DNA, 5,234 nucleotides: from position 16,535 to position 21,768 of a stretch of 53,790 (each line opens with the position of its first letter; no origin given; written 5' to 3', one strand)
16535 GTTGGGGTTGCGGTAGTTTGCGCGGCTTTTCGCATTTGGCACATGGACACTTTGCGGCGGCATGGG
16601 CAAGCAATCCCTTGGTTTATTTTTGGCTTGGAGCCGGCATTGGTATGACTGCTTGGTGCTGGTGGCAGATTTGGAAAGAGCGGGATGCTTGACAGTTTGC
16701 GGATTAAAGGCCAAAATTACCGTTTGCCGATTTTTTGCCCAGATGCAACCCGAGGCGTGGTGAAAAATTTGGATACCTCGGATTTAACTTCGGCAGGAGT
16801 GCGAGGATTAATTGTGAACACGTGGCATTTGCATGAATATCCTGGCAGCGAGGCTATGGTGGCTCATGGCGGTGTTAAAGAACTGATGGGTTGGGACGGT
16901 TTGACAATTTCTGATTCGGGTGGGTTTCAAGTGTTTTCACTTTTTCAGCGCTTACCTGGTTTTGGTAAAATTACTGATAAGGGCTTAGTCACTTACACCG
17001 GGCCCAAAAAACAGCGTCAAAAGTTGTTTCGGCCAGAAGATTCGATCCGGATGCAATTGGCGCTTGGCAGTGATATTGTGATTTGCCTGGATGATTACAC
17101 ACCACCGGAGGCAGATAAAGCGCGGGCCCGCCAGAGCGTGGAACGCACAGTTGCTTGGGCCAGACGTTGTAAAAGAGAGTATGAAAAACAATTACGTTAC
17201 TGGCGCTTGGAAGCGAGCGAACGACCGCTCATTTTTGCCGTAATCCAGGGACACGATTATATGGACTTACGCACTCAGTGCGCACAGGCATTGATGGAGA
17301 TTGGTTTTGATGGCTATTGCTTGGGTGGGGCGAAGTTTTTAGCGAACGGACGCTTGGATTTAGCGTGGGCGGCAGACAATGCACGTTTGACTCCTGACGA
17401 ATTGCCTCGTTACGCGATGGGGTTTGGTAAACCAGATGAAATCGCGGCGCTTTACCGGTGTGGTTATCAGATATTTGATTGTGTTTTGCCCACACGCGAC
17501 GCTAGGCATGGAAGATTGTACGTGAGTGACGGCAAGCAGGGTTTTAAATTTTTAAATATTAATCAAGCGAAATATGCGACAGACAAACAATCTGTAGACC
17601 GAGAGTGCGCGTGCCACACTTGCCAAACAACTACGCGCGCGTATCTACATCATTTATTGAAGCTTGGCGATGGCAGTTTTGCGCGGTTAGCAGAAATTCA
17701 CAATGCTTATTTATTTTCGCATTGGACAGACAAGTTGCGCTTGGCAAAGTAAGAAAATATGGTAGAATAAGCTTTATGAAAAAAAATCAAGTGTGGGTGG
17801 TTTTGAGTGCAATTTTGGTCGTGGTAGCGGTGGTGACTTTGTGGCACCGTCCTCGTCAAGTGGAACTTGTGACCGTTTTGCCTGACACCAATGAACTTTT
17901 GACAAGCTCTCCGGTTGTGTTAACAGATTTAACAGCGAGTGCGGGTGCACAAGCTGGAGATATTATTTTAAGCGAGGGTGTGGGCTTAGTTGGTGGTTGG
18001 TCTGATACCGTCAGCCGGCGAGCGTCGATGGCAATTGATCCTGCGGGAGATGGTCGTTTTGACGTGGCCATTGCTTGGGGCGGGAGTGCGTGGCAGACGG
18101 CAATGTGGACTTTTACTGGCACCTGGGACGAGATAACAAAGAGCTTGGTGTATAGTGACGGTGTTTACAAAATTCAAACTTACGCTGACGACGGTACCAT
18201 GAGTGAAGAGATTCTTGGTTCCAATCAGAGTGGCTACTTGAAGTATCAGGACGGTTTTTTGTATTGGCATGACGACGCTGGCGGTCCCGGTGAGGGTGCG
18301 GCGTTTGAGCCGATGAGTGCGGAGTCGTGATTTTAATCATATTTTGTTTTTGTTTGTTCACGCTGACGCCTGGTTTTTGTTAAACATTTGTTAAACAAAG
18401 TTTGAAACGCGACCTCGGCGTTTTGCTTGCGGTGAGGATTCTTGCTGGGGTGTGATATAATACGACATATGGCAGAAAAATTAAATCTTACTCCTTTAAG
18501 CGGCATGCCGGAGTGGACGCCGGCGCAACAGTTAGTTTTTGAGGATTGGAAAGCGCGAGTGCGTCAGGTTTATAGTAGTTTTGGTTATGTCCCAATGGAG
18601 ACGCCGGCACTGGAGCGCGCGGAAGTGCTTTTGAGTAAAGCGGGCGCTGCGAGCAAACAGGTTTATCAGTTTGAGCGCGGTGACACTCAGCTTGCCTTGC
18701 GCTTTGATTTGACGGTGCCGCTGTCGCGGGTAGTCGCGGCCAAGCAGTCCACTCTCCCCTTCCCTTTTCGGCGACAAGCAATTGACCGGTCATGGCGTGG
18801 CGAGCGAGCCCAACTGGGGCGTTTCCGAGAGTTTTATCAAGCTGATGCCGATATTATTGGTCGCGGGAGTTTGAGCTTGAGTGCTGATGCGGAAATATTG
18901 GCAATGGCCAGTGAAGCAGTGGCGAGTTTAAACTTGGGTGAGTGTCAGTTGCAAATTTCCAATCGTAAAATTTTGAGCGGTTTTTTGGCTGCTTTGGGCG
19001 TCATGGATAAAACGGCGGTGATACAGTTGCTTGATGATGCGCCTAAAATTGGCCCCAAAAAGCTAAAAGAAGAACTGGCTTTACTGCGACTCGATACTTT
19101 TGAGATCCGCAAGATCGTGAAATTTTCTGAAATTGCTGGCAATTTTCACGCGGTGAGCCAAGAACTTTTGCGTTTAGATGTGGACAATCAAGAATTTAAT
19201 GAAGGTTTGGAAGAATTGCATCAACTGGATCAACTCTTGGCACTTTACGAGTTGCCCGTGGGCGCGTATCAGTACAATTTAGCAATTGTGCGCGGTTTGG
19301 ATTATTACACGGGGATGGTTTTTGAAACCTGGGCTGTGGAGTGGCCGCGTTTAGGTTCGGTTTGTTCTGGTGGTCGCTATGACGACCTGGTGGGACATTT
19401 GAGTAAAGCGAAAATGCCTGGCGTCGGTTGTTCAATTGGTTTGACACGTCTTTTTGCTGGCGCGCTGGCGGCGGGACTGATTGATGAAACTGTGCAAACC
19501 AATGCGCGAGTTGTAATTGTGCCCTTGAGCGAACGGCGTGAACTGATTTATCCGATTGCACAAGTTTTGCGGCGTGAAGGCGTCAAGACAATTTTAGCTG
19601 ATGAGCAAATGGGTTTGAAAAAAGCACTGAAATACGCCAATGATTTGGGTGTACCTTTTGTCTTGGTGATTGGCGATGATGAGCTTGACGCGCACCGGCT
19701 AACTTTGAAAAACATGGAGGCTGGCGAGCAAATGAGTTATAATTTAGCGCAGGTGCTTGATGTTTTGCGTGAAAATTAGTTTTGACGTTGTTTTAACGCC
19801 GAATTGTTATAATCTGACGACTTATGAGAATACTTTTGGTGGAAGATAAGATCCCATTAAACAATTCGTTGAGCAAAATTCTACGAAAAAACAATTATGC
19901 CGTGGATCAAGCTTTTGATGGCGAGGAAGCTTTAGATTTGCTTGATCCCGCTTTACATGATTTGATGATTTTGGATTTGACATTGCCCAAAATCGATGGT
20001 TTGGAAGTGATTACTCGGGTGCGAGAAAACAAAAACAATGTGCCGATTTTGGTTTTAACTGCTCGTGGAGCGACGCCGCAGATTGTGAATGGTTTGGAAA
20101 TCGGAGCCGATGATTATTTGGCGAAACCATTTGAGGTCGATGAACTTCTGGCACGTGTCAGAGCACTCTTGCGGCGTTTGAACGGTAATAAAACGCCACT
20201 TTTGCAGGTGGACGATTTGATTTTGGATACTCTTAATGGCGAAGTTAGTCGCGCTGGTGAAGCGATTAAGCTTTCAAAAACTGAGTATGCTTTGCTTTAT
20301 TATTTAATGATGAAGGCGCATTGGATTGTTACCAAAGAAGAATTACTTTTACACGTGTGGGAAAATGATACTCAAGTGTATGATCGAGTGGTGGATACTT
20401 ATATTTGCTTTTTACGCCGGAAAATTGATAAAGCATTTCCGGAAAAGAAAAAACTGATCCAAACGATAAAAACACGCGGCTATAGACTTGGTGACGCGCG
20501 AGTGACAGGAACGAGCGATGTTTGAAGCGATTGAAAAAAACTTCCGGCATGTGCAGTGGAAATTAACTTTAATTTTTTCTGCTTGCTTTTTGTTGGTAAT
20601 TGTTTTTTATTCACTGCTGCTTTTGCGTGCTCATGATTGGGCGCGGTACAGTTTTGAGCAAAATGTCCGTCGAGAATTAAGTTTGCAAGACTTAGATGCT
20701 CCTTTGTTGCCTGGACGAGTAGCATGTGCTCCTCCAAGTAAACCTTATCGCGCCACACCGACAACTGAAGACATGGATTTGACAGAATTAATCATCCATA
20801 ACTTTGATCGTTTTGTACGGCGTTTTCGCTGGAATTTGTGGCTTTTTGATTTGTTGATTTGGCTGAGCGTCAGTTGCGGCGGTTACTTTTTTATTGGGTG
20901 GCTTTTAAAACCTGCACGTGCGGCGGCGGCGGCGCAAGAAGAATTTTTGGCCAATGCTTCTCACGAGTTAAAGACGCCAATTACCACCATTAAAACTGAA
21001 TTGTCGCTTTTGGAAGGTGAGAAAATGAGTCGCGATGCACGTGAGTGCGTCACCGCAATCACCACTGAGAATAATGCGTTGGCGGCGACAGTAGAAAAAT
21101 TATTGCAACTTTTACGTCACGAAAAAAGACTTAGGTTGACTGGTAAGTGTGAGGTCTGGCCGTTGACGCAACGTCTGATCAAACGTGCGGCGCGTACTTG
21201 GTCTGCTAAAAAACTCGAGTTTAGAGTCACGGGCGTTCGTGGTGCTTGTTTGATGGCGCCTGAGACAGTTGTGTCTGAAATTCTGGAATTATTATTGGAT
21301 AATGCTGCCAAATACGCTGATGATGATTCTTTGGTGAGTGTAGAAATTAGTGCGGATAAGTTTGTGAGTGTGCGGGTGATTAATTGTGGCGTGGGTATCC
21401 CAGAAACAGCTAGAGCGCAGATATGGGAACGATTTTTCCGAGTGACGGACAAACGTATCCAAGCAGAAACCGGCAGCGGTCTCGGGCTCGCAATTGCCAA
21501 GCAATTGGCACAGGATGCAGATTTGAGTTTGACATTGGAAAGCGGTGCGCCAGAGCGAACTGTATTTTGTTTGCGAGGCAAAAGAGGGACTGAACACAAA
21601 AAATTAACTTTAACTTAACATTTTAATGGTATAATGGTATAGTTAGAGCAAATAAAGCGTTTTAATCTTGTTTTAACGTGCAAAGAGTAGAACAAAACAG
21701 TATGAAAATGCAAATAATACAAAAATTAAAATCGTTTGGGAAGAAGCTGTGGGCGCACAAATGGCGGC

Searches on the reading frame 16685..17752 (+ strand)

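Call 51: search_protein_families(library=pfam, proteins=[window:16685-17752:+], max_evalue=0.00001)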
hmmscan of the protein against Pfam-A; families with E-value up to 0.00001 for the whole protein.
window:16685-17752:+ (355 aa): 1 family
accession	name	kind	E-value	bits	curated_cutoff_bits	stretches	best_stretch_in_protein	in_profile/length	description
PF01702.25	TGT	-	3.4e-86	290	26.3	1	5-352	8-336/357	Queuine tRNA-ribosyltransferase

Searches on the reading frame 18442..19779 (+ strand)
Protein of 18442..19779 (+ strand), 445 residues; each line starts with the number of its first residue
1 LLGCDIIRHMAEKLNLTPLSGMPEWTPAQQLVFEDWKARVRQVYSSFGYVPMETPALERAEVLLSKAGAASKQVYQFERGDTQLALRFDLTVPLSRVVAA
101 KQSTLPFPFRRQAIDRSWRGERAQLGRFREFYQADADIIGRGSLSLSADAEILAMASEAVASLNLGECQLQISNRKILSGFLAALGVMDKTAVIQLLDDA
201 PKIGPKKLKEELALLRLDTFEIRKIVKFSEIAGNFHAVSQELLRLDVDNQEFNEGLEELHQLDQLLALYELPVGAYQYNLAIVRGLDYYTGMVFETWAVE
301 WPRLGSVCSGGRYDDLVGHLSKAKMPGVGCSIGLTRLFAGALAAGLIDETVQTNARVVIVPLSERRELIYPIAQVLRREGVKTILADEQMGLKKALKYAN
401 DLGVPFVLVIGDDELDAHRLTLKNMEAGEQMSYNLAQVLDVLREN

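Call 51: search_protein_families(library=pfam, proteins=[window:18442-19779:+], max_evalue=0.00001)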
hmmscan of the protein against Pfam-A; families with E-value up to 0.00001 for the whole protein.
window:18442-19779:+ (445 aa): 2 families
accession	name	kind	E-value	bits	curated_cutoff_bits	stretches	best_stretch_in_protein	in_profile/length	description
PF13393.11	tRNA-synt_His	-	3.8e-40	138.5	25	1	23-337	3-308/308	Histidyl-tRNA synthetase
PF03129.25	HGTP_anticodon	-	4.4e-15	56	21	1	357-445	2-94/94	Anticodon binding domain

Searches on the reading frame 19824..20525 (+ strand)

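Call 51: search_protein_families(library=pfam, proteins=[window:19824-20525:+], max_evalue=0.00001)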
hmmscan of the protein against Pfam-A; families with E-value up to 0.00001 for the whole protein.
window:19824-20525:+ (233 aa): 2 families
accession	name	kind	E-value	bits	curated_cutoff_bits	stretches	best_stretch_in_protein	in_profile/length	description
PF00072.30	Response_reg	-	1.3e-28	99.8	30.2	1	3-113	1-111/111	Response regulator receiver domain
PF00486.34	Trans_reg_C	-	1.8e-22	79.6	26.2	1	145-222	1-77/77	Transcriptional regulatory protein, C terminal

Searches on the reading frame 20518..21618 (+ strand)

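Call 51: search_protein_families(library=pfam, proteins=[window:20518-21618:+], max_evalue=0.00001)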
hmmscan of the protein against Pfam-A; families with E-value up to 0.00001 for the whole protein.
window:20518-21618:+ (366 aa): 2 families
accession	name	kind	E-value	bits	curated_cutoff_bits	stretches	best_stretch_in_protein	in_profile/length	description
PF02518.31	HATPase_c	-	1.6e-15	57.9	26.4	1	252-352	6-105/111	Histidine kinase-, DNA gyrase B-, and HSP90-like ATPase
PF00512.31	HisKA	-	3e-12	46.8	26.9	1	139-202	1-64/66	His Kinase A (phospho-acceptor) domain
